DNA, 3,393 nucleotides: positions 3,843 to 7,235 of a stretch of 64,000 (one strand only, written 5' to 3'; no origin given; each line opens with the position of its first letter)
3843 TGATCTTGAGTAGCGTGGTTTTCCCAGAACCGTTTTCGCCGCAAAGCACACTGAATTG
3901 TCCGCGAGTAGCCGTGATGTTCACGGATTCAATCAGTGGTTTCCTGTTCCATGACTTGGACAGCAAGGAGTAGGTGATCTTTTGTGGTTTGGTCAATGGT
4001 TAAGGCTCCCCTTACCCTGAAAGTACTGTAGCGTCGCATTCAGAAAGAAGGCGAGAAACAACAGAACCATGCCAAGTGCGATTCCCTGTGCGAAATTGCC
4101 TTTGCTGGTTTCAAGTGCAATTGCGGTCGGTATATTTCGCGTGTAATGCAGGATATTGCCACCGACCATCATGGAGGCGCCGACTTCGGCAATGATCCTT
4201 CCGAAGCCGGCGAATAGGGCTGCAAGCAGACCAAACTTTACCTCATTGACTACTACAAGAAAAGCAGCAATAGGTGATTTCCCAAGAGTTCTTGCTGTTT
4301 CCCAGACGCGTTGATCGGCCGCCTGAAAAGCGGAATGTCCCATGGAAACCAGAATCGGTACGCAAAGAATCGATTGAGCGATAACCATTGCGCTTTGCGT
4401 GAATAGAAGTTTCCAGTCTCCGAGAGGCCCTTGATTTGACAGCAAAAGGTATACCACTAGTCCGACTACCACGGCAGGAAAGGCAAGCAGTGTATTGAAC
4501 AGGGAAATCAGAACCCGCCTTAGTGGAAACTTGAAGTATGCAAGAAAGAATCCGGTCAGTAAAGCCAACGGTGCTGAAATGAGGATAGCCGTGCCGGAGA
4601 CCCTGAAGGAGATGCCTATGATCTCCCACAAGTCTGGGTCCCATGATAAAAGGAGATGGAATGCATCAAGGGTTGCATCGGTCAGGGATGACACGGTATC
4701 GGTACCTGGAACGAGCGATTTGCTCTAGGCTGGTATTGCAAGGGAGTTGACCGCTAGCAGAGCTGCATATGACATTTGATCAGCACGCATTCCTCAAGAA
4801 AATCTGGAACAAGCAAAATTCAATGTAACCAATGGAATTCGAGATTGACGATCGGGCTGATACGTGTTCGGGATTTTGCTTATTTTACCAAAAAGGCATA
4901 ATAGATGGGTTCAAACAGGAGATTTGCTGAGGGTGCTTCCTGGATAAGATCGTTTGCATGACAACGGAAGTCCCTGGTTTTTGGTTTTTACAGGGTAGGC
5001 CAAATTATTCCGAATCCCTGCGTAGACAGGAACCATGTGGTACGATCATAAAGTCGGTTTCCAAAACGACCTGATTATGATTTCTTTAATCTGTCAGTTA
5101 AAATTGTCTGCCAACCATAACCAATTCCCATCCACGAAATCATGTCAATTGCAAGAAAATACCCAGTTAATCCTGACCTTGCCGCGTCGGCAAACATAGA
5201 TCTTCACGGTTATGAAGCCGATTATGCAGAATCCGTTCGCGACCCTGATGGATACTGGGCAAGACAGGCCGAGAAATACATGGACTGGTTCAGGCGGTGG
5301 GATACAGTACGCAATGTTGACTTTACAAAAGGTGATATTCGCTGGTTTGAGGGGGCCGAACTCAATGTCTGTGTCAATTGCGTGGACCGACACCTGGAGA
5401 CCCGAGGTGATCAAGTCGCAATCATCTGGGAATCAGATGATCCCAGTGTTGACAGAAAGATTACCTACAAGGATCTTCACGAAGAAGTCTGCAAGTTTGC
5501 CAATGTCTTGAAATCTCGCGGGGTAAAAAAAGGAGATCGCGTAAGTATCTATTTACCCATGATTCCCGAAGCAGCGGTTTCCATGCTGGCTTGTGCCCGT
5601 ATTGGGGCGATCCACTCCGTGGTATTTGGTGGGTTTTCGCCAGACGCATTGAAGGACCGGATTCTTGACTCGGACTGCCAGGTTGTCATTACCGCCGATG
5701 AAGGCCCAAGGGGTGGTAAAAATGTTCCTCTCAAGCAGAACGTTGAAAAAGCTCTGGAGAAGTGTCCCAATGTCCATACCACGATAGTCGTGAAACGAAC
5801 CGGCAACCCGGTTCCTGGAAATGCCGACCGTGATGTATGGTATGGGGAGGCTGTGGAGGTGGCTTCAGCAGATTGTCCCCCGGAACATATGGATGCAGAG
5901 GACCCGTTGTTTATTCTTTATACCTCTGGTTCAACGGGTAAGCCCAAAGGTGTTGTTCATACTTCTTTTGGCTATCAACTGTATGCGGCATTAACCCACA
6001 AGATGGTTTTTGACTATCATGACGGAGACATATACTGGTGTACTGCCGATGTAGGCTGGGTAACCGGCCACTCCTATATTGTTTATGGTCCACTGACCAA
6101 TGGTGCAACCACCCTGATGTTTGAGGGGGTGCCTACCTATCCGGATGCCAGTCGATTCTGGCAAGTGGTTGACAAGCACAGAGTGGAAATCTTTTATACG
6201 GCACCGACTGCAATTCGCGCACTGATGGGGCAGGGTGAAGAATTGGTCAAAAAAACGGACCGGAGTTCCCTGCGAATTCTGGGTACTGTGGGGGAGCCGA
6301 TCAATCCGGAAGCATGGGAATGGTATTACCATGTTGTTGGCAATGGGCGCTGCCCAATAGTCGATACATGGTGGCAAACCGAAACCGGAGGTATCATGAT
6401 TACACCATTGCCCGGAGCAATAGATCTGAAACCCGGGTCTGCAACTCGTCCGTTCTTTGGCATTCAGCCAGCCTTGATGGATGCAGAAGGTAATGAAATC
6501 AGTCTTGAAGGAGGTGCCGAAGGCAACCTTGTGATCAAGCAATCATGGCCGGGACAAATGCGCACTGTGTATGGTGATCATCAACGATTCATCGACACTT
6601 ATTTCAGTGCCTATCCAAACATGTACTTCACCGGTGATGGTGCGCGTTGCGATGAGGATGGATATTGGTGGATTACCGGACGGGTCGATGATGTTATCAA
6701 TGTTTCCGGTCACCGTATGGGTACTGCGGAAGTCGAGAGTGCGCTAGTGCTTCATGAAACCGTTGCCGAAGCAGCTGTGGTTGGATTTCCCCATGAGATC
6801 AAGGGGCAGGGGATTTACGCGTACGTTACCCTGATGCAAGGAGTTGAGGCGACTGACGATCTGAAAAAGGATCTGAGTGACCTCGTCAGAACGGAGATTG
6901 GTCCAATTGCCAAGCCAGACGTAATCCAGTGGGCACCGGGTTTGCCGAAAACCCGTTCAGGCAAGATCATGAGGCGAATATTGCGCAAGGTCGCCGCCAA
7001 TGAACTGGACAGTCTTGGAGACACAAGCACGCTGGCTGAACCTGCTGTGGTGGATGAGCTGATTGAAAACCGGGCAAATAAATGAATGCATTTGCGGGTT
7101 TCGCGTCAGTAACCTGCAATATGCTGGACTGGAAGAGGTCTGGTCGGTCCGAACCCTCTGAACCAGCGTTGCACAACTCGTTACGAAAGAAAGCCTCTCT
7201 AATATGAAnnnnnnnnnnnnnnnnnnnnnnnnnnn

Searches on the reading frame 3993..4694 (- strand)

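Call 93: search_protein_families(library=pfam, proteins=[window:3993-4694:-], max_evalue=0.001)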
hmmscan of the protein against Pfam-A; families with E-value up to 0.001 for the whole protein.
window:3993-4694:- (233 aa): 1 family
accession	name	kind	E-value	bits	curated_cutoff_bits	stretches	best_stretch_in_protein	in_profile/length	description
PF00528.27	BPD_transp_1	-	3e-07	30.8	26.4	1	45-218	2-169/184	Binding-protein-dependent transport system inner membrane component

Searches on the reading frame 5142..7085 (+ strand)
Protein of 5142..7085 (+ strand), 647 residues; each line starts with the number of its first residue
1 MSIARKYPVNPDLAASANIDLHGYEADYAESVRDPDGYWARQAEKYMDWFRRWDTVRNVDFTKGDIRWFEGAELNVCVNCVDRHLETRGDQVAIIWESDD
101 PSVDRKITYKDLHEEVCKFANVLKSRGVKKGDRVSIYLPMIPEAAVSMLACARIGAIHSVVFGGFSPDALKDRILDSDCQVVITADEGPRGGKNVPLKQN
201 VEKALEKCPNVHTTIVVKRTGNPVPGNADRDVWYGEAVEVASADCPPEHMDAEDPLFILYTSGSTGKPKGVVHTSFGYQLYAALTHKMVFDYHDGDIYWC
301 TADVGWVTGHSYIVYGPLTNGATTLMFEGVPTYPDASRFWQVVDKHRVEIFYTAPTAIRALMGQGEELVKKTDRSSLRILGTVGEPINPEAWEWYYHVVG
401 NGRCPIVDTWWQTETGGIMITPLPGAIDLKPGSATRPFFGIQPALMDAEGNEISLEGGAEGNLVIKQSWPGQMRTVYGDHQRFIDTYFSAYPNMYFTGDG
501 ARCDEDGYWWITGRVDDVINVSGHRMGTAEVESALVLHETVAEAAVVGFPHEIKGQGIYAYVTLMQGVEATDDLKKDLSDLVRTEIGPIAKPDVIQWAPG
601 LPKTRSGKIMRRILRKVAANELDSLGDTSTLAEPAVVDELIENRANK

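Call 93: search_protein_families(library=pfam, proteins=[window:5142-7085:+], max_evalue=0.001)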
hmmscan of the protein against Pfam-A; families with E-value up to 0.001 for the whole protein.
window:5142-7085:+ (647 aa): 3 families
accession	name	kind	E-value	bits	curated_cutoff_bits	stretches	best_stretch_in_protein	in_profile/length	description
PF00501.34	AMP-binding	-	3.5e-89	299.7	29.9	1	82-468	2-377/384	AMP-binding enzyme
PF13193.12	AMP-binding_C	-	3e-25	89.4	24.5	1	530-608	1-76/76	AMP-binding enzyme C-terminal domain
PF16177.11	ACAS_N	-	1.9e-20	72.8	27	1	24-80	1-55/55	Acetyl-coenzyme A synthetase N-terminus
